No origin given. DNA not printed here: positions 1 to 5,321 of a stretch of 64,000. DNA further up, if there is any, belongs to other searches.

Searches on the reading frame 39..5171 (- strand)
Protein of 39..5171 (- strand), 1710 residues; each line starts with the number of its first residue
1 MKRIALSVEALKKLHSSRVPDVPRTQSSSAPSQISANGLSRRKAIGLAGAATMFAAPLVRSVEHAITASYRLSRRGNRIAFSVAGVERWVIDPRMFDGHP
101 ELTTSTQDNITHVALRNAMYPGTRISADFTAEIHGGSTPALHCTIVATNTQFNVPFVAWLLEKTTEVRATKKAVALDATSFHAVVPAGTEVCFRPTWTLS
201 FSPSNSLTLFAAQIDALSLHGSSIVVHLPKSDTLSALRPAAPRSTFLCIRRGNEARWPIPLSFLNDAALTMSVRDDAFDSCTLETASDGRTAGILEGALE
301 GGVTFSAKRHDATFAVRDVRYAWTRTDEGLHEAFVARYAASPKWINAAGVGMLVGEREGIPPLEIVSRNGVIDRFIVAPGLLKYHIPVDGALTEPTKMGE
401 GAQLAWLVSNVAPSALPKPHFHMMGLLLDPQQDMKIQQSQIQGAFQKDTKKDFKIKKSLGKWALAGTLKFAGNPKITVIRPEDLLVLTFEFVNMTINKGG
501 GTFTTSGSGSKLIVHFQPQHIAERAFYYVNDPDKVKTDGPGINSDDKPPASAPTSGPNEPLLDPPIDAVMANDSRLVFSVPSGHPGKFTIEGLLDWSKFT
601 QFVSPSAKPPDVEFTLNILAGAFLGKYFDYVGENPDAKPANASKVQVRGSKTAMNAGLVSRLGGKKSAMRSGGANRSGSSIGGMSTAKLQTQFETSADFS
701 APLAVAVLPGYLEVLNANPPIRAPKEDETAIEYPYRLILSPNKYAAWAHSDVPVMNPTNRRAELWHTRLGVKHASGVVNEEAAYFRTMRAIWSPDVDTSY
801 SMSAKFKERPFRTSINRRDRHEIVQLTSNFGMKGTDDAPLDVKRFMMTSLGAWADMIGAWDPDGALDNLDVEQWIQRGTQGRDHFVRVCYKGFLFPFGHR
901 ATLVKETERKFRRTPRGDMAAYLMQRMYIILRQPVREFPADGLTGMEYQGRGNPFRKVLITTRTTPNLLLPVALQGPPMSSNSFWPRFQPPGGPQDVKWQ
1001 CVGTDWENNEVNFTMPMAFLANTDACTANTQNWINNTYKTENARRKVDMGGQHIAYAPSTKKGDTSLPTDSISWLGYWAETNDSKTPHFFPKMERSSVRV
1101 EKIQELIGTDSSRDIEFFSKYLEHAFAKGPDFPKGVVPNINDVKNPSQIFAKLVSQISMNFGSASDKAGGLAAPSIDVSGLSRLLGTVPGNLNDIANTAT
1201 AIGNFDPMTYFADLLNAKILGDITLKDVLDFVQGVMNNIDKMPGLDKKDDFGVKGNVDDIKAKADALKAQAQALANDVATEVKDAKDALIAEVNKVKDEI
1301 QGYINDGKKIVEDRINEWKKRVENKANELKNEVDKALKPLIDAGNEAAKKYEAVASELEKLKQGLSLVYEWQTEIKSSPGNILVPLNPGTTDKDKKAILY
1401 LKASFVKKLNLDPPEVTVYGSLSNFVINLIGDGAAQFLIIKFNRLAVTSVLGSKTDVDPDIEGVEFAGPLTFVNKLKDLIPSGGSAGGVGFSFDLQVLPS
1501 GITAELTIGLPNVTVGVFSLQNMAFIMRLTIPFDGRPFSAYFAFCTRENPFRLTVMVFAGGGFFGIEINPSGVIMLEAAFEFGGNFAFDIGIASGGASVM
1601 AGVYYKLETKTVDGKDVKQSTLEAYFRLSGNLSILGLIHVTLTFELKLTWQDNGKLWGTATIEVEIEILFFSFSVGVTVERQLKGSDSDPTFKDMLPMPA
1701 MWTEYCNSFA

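Call 31: search_protein_families(library=pfam, proteins=[window:39-5171:-], max_evalue=0.00001)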
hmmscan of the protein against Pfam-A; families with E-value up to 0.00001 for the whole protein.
window:39-5171:- (1710 aa): 1 family
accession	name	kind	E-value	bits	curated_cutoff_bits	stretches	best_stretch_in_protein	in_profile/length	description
PF01442.23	Apolipoprotein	-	6.3e-06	26.5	90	0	1265-1365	84-185/190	Apolipoprotein A1/A4/E domain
